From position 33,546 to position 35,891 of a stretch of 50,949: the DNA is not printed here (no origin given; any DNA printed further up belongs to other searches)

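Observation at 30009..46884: Candidate novel membrane-associated system: kinase + caspase-fold trio + membrane adaptors + paired Clp-D2 AAA+ + orphan coupling-protein-like ATPase + basic-tailed toxin-like cargo + M48 protease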

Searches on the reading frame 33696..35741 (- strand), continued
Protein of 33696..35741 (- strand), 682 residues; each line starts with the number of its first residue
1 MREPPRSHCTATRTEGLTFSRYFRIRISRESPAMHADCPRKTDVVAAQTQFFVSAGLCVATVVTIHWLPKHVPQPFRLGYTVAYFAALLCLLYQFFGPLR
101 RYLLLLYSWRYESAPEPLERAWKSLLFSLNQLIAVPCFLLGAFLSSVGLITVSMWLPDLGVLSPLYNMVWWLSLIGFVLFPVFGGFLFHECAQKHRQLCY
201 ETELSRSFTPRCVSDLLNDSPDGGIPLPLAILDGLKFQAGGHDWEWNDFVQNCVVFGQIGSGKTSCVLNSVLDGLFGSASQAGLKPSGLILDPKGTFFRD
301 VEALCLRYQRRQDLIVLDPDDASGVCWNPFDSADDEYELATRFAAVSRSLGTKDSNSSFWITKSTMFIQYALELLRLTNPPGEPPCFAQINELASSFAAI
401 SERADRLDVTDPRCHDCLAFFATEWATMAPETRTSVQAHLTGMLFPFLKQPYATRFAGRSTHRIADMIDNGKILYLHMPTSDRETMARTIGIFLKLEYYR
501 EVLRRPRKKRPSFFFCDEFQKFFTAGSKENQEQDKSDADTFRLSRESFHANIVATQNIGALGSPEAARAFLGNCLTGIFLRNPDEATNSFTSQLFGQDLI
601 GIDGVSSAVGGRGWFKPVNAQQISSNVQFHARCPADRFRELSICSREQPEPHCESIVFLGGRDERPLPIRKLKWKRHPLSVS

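Call 33: search_protein_families(library=pfam, proteins=[L042:5338-6054:+, L042:6069-7187:+, L042:7196-8110:+, L042:8120-9970:+, L042:12056-12781:+, L042:12804-13136:+, L042:13099-13848:+, L042:13863-14447:+, L042:14463-14894:+, L035:12171-16667:+], max_evalue=0.01)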
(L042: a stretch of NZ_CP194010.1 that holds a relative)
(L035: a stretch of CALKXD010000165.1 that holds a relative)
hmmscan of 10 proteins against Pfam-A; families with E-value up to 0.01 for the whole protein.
L042:5338-6054:+ (239 aa): 0 families

L042:6069-7187:+ (373 aa): 1 family
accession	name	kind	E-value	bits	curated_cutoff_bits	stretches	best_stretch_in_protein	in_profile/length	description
PF00004.35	AAA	-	0.00015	22.7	21.2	1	147-255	2-110/131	ATPase family associated with various cellular activities (AAA)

L042:7196-8110:+ (305 aa): 10 families
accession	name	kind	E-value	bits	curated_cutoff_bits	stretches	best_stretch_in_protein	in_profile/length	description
PF00004.35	AAA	-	6e-19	69.2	21.2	1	70-206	1-130/131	ATPase family associated with various cellular activities (AAA)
PF17866.7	AAA_lid_6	-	1e-12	48.3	24.3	1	230-298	1-60/60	AAA lid domain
PF13401.12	AAA_22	-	1.8e-06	28.8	27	1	70-181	8-123/130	AAA domain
PF13238.12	AAA_18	-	1.2e-05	26.1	29.4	1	72-112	3-25/128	AAA domain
PF01078.27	Mg_chelatase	-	1.3e-05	25.2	20.3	1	61-106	15-58/207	Magnesium chelatase, subunit ChlI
PF13245.12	AAA_19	-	0.0016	19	25.1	0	70-98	14-42/134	AAA domain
PF05496.18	RuvB_N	-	0.0029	17.8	27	1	68-91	34-57/159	Holliday junction DNA helicase RuvB P-loop domain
PF07728.20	AAA_5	-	0.0031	18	22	1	69-98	1-30/139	AAA domain (dynein-related subfamily)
PF13521.12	AAA_28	-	0.0042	17.8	27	0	70-88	2-20/164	AAA domain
PF00910.28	RNA_helicase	-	0.0056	17.6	21.5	0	71-98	2-30/105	RNA helicase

L042:8120-9970:+ (617 aa): 0 families

L042:12056-12781:+ (242 aa): 0 families

L042:12804-13136:+ (111 aa): 0 families

L042:13099-13848:+ (250 aa): 1 family
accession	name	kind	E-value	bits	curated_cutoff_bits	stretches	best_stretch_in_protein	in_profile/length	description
PF02267.23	Rib_hydrolayse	-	3e-08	33.8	25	1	9-159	48-184/241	ADP-ribosyl cyclase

L042:13863-14447:+ (195 aa): 0 families

L042:14463-14894:+ (144 aa): 0 families

L035:12171-16667:+ (1499 aa): 3 families
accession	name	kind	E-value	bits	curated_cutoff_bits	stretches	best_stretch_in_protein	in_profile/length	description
PF01471.23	PG_binding_1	-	2.4e-22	79.3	23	2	84-134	3-53/57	Putative peptidoglycan binding domain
PF08823.16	PG_binding_2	-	1.7e-06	28.6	21.1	0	86-119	18-51/74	Putative peptidoglycan binding domain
PF09374.15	PG_binding_3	-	0.00086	19.9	24.6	0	86-120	3-34/76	Predicted Peptidoglycan domain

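Call 38: search_protein_families(library=pfam, proteins=[L025:12190-13119:+, L008:10390-11580:+, L052:11981-12685:+, L004:12352-14145:+, L011:12123-13118:+, L024:12117-12827:+, L002:12083-12706:+, L012:2481-5630:+, L038:12560-15790:+, L016:12313-14187:+], max_evalue=0.05)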
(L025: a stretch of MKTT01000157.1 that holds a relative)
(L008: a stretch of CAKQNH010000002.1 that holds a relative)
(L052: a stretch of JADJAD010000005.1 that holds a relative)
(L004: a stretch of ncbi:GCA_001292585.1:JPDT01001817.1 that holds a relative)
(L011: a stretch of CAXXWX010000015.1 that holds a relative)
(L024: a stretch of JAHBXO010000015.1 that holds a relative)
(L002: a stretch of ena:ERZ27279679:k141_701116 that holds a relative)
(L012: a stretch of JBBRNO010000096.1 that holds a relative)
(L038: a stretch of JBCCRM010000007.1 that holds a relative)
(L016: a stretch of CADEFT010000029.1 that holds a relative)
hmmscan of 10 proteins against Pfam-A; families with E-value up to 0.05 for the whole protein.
L025:12190-13119:+ (310 aa): 0 families

L008:10390-11580:+ (397 aa): 0 families

L052:11981-12685:+ (235 aa): 1 family
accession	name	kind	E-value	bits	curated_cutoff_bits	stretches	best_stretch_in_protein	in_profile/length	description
PF01844.29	HNH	-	0.00047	20.7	21.4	1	79-133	1-45/47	HNH endonuclease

L004:12352-14145:+ (598 aa): 0 families

L011:12123-13118:+ (332 aa): 0 families

L024:12117-12827:+ (237 aa): 1 family
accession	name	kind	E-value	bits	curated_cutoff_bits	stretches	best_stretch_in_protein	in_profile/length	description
PF15538.12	Ntox46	-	0.00075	20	25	1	19-128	17-127/157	Bacterial toxin 46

L002:12083-12706:+ (208 aa): 2 families
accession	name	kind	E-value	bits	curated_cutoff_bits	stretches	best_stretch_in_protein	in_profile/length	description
PF17101.10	Stealth_CR1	-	0.026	14.7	27.2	0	135-150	12-27/29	Stealth protein CR1, conserved region 1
PF11012.13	DUF2850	-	0.034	14.9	22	0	49-103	14-70/79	Protein of unknown function (DUF2850)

L012:2481-5630:+ (1050 aa): 0 families

L038:12560-15790:+ (1077 aa): 2 families
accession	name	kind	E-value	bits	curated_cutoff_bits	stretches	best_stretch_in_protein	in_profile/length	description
PF01471.23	PG_binding_1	-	3.7e-06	27.5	23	1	84-125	2-43/57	Putative peptidoglycan binding domain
PF13128.11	DUF3954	-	0.048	13.9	23.7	0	540-555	32-47/49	Protein of unknown function (DUF3954)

L016:12313-14187:+ (625 aa): 2 families
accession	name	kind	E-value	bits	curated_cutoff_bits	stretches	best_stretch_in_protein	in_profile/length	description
PF00082.27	Peptidase_S8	-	7.2e-52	176.9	21.8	1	202-471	1-288/288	Subtilase family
PF22148.1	Fervidolysin_NPro-like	-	0.0033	18.2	21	1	86-165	6-81/81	Fervidolysin N-terminal prodomain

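Call 51: search_solved_structures(query=A1, max_evalue=0.001)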
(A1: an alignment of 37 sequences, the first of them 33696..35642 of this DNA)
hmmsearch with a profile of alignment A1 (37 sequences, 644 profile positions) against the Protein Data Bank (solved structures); distinct sequences matched with E-value up to 0.001: 1.
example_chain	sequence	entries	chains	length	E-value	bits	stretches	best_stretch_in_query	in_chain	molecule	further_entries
6sz9_A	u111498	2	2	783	7.4e-07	31.2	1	207-346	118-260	IcmO (DotL)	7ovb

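Call 58: find_encoding_contigs(protein=P0084, flank=10000, max_places=1)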
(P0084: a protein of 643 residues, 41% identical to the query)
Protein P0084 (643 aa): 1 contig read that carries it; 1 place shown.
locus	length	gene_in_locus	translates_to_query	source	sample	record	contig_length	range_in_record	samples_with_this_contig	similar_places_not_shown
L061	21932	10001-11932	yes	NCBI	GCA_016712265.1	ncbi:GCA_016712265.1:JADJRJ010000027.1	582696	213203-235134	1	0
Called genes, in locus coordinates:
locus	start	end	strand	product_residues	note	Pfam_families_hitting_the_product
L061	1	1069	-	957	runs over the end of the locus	PF02368:Big_2, PF22359:Big-like (weak), PF02368:Big_2, PF26182:Ig_NUP210_5th (weak), PF28492:Beta_helix_4 (weak)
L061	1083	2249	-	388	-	-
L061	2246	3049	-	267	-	PF03783:CsgG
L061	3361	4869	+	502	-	PF02368:Big_2, PF26182:Ig_NUP210_5th (faint), PF00139:Lectin_legB, PF18483:Lectin_L-type_dom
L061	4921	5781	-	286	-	PF14247:DUF4344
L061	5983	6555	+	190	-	PF08281:Sigma70_r4_2 (weak)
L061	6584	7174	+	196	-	PF07691:PA14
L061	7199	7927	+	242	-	-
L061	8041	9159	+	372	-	-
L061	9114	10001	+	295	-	PF00158:Sigma54_activat, PF07724:AAA_2, PF00004:AAA (weak), PF07728:AAA_5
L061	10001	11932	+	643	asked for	PF02534:T4SS-DNA_transf, PF10412:TrwB_AAD_bind, PF12696:TraG-D_C (weak)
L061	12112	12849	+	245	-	-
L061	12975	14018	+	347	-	PF03783:CsgG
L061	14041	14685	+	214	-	-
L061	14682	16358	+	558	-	PF00069:Pkinase, PF07714:PK_Tyr_Ser-Thr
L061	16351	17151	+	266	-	-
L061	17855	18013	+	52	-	-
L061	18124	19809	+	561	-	PF00069:Pkinase, PF07714:PK_Tyr_Ser-Thr, PF03109:ABC1, PF14531:Kinase-like (faint)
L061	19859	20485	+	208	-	PF13424:TPR_12 (weak)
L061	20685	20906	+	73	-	-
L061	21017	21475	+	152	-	-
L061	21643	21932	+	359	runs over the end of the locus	PF25917:BSH_RND (weak), PF25919:BSH_CusB, PF25973:BSH_CzcB, PF25989:YknX_C (faint)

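Call 59: find_encoding_contigs(protein=P0047, flank=10000, max_places=1)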
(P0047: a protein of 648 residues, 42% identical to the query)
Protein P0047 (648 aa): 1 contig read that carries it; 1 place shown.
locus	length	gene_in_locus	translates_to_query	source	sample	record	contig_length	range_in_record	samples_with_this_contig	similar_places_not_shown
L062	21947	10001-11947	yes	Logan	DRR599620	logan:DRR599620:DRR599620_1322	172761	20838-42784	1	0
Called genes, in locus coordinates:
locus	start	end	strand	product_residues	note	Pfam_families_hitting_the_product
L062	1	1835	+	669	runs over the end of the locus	PF00656:Peptidase_C14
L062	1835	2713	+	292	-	-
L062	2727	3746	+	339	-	PF01435:Peptidase_M48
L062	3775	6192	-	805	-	PF00498:FHA, PF16697:Yop-YscD_cpl, PF02463:SMC_N (faint), PF13191:AAA_16 (weak), PF00004:AAA (faint), PF00005:ABC_tran, PF01061:ABC2_membrane, PF12698:ABC2_membrane_3, +2 more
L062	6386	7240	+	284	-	-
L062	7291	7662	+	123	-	-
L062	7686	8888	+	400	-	PF07724:AAA_2 (weak)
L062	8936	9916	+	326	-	PF20030:bpMoxR (weak), PF00158:Sigma54_activat (weak), PF00004:AAA (weak), PF07724:AAA_2, PF07728:AAA_5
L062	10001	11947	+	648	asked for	PF02534:T4SS-DNA_transf, PF10412:TrwB_AAD_bind, PF12696:TraG-D_C (weak)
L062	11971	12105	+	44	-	-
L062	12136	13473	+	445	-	-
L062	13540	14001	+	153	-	-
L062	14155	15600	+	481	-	PF00474:SSF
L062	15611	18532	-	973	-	PF00111:Fer2, PF13510:Fer2_4, PF12838:Fer4_7 (weak), PF22117:Fer4_Nqo3 (weak), PF04879:Molybdop_Fe4S4, PF00384:Molybdopterin, PF01568:Molydop_binding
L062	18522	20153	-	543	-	PF01257:2Fe-2S_thioredx, PF01512:Complex1_51K, PF10531:SLBB, PF22461:SLBB_2 (weak), PF10589:NADH_4Fe-4S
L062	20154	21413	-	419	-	PF01011:PQQ (faint), PF13360:PQQ_2, PF13570:Beta-prop_ACSF4, PF13360:PQQ_2 (weak)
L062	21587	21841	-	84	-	PF00542:Ribosomal_L12 (weak)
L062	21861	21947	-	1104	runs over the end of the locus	-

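Call 60: find_encoding_contigs(protein=P0080, flank=10000, max_places=1)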
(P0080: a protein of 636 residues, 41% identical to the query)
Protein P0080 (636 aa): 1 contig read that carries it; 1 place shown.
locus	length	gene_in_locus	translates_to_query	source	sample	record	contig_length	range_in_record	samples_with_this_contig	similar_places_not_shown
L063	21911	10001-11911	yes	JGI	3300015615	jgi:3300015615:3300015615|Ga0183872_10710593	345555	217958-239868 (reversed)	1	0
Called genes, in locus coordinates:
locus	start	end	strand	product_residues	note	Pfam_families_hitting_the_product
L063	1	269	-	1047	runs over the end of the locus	PF13620:CarboxypepD_reg, PF07715:Plug, PF25183:OMP_b-brl_4, PF00593:TonB_dep_Rec_b-barrel (weak)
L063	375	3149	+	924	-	PF14559:TPR_19 (faint), PF07719:TPR_2 (faint), PF13174:TPR_6 (faint), PF13424:TPR_12 (faint), PF13428:TPR_14 (faint), PF00656:Peptidase_C14, PF09976:TPR_21, PF13432:TPR_16 (weak), +5 more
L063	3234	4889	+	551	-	PF03109:ABC1 (faint), PF00069:Pkinase, PF01636:APH (faint), PF07714:PK_Tyr_Ser-Thr, PF17667:Pkinase_fungal (weak)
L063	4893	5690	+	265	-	-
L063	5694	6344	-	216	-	-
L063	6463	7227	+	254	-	PF07691:PA14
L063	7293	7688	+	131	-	-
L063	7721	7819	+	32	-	-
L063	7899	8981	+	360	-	-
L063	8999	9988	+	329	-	PF00004:AAA (weak), PF07724:AAA_2, PF07728:AAA_5 (faint)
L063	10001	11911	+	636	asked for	PF02534:T4SS-DNA_transf, PF10412:TrwB_AAD_bind, PF12696:TraG-D_C (weak)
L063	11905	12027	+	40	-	-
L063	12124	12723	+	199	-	PF07638:Sigma70_ECF, PF08281:Sigma70_r4_2 (weak), PF04545:Sigma70_r4 (faint)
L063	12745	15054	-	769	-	PF00498:FHA, PF16697:Yop-YscD_cpl, PF00005:ABC_tran, PF02463:SMC_N (faint), PF13191:AAA_16 (weak), PF13304:AAA_21 (faint), PF13555:AAA_29 (weak), PF01061:ABC2_membrane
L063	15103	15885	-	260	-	-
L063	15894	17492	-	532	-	PF00069:Pkinase, PF07714:PK_Tyr_Ser-Thr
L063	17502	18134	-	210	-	-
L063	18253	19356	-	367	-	PF03783:CsgG, PF04390:LptE (weak), PF16538:FlgT_C (faint)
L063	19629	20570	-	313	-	-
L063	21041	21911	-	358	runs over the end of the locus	-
